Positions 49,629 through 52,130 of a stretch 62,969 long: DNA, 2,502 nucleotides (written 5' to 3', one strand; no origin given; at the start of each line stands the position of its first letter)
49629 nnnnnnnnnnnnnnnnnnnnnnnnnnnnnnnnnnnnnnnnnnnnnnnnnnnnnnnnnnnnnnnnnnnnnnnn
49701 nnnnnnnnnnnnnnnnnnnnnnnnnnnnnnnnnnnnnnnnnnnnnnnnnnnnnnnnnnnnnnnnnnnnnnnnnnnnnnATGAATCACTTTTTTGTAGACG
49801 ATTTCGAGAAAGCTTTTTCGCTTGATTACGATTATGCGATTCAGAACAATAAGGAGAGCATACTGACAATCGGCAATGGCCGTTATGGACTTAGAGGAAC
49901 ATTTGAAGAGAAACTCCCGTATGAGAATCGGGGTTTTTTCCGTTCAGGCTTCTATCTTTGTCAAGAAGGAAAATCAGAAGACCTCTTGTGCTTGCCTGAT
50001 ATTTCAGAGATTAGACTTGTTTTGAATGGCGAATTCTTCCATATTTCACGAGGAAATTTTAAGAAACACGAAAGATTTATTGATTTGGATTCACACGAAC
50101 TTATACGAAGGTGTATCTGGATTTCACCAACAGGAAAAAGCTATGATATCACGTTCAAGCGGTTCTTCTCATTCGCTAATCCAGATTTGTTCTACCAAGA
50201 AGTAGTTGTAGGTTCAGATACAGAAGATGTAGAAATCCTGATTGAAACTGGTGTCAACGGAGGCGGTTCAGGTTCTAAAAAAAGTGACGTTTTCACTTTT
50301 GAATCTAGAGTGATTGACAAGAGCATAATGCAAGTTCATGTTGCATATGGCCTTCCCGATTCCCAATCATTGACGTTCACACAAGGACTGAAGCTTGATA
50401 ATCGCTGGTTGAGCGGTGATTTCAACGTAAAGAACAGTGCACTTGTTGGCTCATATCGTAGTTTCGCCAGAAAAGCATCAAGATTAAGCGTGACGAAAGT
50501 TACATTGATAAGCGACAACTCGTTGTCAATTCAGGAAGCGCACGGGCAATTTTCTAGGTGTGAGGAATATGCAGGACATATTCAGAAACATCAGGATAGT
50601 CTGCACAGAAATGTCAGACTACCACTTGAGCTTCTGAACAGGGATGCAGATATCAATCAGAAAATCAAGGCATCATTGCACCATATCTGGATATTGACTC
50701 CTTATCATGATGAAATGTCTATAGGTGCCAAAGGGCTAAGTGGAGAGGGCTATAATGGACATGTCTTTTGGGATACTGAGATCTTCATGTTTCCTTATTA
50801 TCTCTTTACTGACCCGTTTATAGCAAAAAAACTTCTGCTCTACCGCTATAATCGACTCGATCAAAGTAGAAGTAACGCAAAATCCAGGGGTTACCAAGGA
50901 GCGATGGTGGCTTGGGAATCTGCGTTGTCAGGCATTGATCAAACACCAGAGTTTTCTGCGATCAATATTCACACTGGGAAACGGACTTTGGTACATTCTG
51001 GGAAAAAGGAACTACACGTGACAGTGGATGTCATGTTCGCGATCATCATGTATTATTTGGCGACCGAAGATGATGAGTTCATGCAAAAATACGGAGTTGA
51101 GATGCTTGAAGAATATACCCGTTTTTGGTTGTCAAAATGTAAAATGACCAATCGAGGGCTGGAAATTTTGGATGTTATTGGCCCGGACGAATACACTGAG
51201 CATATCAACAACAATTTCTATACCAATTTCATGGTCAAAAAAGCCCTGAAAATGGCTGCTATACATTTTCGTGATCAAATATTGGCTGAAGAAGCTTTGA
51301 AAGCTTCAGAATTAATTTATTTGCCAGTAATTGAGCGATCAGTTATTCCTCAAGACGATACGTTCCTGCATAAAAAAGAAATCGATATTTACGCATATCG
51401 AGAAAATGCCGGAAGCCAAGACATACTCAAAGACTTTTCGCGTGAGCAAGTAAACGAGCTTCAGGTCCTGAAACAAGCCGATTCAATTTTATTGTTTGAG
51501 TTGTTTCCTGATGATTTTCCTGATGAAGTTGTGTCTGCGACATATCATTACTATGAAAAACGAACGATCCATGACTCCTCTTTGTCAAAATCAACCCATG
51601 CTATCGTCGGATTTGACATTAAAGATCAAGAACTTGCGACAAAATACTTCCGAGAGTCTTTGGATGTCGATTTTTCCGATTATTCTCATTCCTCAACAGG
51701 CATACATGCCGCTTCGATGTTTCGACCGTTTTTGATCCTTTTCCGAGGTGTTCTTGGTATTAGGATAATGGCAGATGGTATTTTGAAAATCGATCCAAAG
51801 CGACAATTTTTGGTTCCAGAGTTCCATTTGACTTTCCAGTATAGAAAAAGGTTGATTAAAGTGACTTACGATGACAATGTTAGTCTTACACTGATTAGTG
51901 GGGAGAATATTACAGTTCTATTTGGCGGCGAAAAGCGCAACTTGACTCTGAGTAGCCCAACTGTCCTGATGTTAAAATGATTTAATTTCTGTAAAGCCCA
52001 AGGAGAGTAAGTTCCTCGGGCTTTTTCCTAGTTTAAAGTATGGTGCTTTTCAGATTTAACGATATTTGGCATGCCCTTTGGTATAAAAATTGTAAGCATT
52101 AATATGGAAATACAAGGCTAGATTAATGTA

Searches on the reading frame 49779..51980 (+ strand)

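Call 71: search_protein_families(library=pfam, proteins=[window:49779-51980:+], max_evalue=0.00001)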
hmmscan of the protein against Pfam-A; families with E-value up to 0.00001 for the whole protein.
window:49779-51980:+ (733 aa): 2 families
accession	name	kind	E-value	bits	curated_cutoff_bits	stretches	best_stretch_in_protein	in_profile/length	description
PF03632.21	Glyco_hydro_65m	-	2.3e-103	346.5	27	1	299-647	3-366/371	Glycosyl hydrolase family 65 central catalytic domain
PF03636.21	Glyco_hydro_65N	-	5e-27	95.5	26.6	1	17-165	5-161/233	Glycosyl hydrolase family 65, N-terminal domain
